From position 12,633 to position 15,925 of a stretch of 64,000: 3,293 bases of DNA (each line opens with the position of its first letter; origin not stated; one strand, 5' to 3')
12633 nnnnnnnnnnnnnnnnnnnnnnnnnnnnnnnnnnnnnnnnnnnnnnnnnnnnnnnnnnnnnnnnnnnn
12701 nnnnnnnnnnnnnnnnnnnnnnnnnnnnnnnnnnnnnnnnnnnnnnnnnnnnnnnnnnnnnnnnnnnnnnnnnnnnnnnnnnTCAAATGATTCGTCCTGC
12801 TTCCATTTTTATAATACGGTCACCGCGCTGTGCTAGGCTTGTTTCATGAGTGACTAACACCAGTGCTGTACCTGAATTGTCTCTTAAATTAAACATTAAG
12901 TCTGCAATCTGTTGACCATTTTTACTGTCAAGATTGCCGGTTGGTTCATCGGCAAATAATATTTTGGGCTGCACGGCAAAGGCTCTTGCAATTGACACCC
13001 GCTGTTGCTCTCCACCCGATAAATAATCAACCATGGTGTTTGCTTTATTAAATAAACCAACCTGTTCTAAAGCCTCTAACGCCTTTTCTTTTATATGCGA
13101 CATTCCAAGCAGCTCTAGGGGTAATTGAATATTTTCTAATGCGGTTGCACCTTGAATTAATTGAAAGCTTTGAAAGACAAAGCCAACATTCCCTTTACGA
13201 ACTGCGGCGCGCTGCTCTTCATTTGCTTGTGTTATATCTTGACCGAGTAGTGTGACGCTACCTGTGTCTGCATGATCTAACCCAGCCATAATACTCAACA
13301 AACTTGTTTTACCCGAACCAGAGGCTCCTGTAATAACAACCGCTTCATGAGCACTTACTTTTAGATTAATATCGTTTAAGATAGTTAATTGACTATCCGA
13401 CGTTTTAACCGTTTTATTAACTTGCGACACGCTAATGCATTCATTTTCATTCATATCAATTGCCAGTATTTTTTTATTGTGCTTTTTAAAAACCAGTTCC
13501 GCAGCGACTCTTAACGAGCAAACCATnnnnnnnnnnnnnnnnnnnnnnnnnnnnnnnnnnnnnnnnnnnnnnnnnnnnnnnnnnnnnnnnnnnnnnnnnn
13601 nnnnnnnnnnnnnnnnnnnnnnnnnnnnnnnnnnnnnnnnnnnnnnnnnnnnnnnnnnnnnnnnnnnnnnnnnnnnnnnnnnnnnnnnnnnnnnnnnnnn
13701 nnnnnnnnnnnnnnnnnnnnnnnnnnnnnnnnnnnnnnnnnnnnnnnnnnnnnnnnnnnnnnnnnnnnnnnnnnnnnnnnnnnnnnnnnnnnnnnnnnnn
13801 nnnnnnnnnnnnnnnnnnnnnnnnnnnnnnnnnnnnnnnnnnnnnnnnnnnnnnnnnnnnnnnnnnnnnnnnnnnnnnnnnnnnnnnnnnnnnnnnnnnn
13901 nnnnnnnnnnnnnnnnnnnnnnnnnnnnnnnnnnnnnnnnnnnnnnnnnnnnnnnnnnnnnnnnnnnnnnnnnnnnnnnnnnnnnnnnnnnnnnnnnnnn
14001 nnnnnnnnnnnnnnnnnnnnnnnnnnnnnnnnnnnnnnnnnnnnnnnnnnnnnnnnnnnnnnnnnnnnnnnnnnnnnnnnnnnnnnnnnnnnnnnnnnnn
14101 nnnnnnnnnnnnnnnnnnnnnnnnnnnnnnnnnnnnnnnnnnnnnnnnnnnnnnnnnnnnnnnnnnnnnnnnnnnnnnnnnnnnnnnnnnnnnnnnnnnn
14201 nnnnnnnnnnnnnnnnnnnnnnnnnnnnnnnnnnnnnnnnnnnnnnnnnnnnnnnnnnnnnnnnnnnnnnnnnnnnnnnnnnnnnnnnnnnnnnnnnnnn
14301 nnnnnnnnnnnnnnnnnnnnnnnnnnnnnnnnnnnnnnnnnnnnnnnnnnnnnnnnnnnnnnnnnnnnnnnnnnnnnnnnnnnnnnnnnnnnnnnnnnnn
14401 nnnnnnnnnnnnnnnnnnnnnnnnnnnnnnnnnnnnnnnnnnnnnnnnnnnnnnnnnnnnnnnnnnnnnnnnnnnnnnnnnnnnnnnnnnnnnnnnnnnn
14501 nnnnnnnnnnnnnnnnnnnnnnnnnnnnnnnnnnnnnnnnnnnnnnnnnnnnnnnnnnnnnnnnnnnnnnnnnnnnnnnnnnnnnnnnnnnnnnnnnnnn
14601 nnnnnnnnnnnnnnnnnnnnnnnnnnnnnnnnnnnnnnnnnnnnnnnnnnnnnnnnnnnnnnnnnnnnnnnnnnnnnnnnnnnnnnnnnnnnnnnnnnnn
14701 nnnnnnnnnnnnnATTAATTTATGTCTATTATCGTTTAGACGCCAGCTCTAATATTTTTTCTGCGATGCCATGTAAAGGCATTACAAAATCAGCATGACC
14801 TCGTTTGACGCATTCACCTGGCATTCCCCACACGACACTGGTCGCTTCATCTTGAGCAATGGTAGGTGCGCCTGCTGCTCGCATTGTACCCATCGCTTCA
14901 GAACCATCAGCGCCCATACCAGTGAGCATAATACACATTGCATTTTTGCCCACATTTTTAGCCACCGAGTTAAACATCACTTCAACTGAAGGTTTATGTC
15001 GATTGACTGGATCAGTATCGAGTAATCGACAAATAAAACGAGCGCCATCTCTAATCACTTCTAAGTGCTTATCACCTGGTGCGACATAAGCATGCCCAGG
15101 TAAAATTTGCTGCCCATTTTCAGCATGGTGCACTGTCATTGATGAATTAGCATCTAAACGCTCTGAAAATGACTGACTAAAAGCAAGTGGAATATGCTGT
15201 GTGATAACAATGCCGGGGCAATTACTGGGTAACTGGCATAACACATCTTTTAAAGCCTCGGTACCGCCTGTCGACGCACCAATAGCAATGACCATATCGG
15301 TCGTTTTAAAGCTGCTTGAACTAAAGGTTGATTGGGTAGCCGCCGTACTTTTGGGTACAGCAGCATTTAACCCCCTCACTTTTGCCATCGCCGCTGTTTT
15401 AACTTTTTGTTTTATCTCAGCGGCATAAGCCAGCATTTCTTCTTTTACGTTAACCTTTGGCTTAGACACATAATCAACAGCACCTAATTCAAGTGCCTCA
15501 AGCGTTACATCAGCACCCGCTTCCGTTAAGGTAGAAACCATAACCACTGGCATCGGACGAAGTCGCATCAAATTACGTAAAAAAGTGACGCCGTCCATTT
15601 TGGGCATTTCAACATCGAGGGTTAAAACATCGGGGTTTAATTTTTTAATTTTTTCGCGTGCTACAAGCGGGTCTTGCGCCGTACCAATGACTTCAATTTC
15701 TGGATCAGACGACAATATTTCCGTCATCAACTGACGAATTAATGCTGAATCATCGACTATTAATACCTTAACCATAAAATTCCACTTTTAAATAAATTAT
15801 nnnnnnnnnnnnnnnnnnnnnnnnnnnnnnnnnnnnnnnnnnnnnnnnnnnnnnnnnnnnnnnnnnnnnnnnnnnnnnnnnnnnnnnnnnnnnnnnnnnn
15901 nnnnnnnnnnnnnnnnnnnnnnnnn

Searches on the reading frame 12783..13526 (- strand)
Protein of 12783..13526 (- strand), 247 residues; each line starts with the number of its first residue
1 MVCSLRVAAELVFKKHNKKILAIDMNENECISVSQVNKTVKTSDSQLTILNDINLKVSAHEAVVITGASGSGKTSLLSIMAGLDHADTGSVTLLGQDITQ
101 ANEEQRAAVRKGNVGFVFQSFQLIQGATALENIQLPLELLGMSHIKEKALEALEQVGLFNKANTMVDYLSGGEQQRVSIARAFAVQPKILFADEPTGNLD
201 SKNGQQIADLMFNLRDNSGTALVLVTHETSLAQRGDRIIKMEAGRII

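Call 46: search_protein_families(library=pfam, proteins=[window:12783-13526:-], max_evalue=0.00001)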
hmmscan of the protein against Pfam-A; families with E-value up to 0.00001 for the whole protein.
window:12783-13526:- (247 aa): 2 families
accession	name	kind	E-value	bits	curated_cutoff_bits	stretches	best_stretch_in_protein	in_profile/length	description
PF00005.33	ABC_tran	-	1.7e-34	119.8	25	1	50-196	1-136/137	ABC transporter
PF02463.25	SMC_N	-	5.6e-09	36.2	40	1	60-242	24-212/220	RecF/RecN/SMC N terminal domain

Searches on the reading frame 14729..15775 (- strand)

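Call 46: search_protein_families(library=pfam, proteins=[window:14729-15775:-], max_evalue=0.00001)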
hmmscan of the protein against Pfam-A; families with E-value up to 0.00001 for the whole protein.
window:14729-15775:- (348 aa): 2 families
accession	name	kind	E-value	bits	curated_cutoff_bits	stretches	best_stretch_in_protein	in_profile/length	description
PF01339.22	CheB_methylest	-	2.2e-61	207.1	24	1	163-341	1-174/174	CheB methylesterase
PF00072.30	Response_reg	-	2.5e-24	86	30.2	1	4-106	1-100/111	Response regulator receiver domain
